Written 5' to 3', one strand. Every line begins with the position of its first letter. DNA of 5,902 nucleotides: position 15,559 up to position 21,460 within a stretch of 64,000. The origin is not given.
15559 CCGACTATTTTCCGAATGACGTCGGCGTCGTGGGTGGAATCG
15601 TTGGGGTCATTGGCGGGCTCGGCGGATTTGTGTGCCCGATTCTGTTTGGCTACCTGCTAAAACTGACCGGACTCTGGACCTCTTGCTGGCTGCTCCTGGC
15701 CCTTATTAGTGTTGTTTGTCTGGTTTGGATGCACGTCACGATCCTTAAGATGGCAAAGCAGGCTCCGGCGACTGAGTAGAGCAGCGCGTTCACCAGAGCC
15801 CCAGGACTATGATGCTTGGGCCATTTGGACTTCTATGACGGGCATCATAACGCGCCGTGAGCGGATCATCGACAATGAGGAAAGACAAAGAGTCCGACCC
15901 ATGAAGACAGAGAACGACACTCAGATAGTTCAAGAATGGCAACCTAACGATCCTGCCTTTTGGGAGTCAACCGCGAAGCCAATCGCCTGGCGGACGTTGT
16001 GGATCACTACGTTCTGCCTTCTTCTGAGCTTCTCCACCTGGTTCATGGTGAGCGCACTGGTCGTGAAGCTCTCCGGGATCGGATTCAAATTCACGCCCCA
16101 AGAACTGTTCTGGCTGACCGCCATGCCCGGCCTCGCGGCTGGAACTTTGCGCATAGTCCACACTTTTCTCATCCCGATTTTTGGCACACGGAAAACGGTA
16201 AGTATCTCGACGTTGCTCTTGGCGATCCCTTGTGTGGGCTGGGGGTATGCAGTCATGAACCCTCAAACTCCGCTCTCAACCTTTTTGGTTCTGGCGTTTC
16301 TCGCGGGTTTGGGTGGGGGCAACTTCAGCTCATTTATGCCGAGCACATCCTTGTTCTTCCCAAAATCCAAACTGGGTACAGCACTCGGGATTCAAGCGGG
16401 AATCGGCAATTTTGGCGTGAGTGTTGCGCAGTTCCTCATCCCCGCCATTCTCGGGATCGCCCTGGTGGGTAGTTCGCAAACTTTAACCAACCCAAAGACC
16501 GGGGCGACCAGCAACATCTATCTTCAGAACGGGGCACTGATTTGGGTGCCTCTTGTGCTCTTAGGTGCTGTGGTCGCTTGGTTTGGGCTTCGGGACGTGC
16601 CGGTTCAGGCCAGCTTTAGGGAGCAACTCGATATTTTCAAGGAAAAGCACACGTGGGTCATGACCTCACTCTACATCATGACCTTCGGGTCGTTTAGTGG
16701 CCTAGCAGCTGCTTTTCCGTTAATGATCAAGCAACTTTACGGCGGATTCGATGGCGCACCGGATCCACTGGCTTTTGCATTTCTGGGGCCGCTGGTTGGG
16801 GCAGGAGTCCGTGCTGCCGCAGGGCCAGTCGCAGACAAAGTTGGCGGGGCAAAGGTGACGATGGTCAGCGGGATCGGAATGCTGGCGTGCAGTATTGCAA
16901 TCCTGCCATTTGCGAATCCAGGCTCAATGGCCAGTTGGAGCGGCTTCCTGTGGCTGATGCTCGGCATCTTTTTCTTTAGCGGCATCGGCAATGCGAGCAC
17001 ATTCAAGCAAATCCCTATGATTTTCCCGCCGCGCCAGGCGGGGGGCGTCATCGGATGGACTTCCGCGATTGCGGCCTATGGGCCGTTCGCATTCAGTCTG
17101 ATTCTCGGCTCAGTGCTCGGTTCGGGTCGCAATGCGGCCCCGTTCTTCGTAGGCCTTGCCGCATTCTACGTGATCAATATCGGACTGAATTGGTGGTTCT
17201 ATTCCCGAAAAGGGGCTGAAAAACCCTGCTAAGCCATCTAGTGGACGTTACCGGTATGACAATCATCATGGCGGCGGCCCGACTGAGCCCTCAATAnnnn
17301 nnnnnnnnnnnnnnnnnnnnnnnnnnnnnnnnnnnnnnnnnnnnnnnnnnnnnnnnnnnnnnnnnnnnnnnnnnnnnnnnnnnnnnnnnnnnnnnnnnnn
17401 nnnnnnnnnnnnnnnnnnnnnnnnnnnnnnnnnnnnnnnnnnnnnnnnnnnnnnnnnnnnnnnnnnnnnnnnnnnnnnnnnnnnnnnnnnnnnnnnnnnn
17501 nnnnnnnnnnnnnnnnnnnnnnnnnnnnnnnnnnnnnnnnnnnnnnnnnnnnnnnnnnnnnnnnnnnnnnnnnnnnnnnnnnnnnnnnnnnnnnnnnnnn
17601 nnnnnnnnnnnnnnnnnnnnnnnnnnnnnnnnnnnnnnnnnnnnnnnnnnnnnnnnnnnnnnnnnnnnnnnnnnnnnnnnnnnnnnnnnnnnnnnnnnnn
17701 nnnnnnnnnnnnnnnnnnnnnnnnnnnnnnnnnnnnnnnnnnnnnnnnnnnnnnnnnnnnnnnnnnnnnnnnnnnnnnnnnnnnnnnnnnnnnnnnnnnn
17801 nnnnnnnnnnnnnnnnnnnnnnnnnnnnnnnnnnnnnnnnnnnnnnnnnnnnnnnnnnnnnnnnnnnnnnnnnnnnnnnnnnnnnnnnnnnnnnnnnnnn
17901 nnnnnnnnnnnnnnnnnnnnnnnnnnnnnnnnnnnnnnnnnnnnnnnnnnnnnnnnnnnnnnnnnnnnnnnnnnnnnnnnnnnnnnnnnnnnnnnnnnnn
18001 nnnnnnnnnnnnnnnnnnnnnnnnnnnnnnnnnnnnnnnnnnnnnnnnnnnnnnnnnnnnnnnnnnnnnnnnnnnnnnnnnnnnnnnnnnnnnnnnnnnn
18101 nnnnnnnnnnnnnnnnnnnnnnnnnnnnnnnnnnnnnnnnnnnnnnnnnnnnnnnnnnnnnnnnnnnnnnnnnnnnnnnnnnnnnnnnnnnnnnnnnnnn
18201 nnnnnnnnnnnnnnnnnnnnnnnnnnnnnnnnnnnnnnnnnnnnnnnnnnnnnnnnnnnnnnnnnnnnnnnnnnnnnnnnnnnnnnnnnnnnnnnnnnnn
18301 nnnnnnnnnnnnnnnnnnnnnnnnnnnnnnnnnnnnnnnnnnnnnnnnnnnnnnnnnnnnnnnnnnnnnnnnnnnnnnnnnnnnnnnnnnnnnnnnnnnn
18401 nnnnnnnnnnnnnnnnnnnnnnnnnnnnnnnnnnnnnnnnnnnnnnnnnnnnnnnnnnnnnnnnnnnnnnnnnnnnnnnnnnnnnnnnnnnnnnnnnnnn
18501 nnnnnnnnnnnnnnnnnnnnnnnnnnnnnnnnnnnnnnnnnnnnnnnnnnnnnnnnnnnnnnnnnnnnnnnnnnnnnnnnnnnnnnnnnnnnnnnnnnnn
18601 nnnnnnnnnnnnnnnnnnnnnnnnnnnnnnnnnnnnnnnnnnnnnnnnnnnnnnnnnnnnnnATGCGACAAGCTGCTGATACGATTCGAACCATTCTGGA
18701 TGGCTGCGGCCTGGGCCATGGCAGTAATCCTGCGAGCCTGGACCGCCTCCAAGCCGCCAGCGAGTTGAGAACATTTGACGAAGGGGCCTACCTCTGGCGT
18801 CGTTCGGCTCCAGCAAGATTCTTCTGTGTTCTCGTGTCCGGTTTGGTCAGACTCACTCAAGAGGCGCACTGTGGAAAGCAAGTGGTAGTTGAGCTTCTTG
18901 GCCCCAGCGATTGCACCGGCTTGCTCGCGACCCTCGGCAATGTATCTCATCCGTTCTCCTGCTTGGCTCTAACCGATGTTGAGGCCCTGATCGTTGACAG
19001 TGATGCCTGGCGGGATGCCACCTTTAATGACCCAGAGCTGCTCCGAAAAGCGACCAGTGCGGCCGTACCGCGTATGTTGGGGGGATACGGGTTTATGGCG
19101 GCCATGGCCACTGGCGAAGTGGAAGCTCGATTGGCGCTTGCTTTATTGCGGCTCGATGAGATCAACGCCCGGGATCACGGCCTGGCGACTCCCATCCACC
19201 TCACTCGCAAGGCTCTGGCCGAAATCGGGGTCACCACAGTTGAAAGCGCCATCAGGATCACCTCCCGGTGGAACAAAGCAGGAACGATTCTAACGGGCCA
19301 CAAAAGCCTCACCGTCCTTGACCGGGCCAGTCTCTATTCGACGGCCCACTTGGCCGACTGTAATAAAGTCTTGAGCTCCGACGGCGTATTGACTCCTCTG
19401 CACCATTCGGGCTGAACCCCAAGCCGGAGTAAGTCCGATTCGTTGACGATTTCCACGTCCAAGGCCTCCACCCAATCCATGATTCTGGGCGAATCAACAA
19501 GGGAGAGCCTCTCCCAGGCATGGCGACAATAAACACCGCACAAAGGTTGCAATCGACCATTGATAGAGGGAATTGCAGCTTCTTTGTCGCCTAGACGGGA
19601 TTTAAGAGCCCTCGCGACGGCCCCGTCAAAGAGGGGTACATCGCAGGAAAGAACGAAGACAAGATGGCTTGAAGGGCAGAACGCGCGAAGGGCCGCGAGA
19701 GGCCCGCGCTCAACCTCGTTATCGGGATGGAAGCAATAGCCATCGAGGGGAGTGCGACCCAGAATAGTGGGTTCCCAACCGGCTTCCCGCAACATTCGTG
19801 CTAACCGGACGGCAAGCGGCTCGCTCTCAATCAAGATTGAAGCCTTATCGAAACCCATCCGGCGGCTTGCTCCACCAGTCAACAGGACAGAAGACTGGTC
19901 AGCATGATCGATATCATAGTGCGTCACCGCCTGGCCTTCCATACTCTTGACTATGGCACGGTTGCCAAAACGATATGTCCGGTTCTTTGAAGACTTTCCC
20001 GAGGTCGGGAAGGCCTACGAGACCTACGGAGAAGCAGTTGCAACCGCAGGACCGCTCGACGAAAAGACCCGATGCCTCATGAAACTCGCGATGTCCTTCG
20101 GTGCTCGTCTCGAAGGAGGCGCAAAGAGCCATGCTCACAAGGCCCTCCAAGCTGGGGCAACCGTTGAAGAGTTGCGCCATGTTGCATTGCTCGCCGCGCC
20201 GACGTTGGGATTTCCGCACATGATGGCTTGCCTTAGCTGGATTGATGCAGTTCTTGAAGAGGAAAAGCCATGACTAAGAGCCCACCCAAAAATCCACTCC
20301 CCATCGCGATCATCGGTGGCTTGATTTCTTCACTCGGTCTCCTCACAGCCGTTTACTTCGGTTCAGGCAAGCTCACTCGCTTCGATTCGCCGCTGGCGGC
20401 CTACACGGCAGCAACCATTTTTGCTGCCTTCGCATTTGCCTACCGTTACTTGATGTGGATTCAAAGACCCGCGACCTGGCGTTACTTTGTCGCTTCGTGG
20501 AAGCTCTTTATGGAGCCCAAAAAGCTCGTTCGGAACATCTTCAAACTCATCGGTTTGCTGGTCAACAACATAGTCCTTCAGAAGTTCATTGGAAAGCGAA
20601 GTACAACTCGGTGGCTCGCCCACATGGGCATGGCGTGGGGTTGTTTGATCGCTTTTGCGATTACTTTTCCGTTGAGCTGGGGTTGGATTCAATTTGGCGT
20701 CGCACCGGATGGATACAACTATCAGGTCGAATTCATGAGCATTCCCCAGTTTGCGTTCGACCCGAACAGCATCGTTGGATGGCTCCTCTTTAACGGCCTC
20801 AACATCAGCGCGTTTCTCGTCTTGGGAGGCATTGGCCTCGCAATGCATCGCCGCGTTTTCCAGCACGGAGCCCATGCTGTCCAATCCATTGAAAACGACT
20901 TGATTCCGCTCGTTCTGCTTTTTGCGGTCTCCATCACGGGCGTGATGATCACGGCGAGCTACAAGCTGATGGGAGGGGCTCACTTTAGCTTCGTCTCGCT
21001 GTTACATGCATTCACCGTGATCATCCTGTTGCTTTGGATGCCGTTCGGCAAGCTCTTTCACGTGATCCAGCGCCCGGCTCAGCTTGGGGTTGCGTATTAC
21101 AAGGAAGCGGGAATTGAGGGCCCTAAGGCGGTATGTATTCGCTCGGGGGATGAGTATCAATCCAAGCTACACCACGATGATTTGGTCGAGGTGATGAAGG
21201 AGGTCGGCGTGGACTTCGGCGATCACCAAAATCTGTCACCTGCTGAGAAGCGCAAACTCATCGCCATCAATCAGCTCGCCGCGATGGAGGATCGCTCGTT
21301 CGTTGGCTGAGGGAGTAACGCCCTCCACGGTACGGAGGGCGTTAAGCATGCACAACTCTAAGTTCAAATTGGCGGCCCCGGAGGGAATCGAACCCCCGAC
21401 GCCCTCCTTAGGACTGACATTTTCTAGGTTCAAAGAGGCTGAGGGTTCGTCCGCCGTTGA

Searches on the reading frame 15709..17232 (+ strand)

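Call 32: search_protein_families(library=pfam, proteins=[window:15709-17232:+])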
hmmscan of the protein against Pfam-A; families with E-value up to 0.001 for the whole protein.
window:15709-17232:+ (507 aa): 1 family
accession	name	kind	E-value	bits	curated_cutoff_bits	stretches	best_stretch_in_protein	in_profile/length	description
PF07690.21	MFS_1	-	1e-19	71.1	33.4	1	102-455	3-339/347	Major Facilitator Superfamily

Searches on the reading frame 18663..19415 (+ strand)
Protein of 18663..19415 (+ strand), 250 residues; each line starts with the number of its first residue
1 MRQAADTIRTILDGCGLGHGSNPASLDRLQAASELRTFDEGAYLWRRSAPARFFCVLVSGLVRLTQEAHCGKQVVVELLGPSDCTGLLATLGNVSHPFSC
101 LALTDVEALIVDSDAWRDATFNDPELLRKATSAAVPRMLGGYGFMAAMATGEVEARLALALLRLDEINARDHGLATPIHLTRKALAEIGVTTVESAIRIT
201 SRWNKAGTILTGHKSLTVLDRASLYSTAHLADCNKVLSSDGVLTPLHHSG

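Call 32: search_protein_families(library=pfam, proteins=[window:18663-19415:+])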
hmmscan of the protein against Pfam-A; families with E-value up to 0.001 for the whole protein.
window:18663-19415:+ (250 aa): 2 families
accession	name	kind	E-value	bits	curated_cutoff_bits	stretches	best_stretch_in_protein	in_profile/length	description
PF00027.35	cNMP_binding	-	1.4e-14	54.2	27.5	1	36-119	2-85/89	Cyclic nucleotide-binding domain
PF13545.12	HTH_Crp_2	-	4.3e-09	36.6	27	1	155-224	1-67/70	Crp-like helix-turn-helix domain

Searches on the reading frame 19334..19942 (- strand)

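Call 32: search_protein_families(library=pfam, proteins=[window:19334-19942:-])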
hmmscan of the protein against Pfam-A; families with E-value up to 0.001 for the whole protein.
window:19334-19942:- (202 aa): 1 family
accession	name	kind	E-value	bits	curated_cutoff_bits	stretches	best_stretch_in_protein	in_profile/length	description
PF12804.13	NTP_transf_3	-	2.2e-19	70.6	27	1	19-148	2-143/160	MobA-like NTP transferase domain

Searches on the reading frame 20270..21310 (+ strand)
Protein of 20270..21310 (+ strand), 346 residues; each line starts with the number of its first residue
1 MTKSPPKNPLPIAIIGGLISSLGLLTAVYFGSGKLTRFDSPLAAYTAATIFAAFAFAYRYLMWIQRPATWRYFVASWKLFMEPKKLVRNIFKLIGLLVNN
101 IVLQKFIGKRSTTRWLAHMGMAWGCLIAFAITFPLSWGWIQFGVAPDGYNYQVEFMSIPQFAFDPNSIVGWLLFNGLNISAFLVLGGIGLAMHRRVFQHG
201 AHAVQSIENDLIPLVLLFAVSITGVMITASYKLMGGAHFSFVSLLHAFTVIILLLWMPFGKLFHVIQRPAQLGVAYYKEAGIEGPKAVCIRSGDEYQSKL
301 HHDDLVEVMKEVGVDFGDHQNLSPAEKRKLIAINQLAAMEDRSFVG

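Call 14: search_protein_families(library=pfam, proteins=[window:20270-21310:+])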
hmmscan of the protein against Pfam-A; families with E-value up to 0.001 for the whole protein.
window:20270-21310:+ (346 aa): 0 families

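Call 46: search_protein_families(library=ncbifam, proteins=[window:20270-21310:+], max_evalue=0.01)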
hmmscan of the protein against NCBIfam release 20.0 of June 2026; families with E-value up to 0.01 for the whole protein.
window:20270-21310:+ (346 aa): 3 families
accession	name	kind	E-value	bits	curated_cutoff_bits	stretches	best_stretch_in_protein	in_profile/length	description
NF038018.1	qmoC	equivalog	2.5e-10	40.4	300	1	44-270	151-356/360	quinone-interacting membrane-bound oxidoreductase complex subunit QmoC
NF011607.0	PRK15033.1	subfamily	6.4e-06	25.3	524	1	183-272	285-371/389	tricarballylate utilization 4Fe-4S protein TcuB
NF045723.1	memb_anch_TmcC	equivalog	3.1e-05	23.6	240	1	179-269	115-199/218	TmcC family electron transfer complex membrane anchor subunit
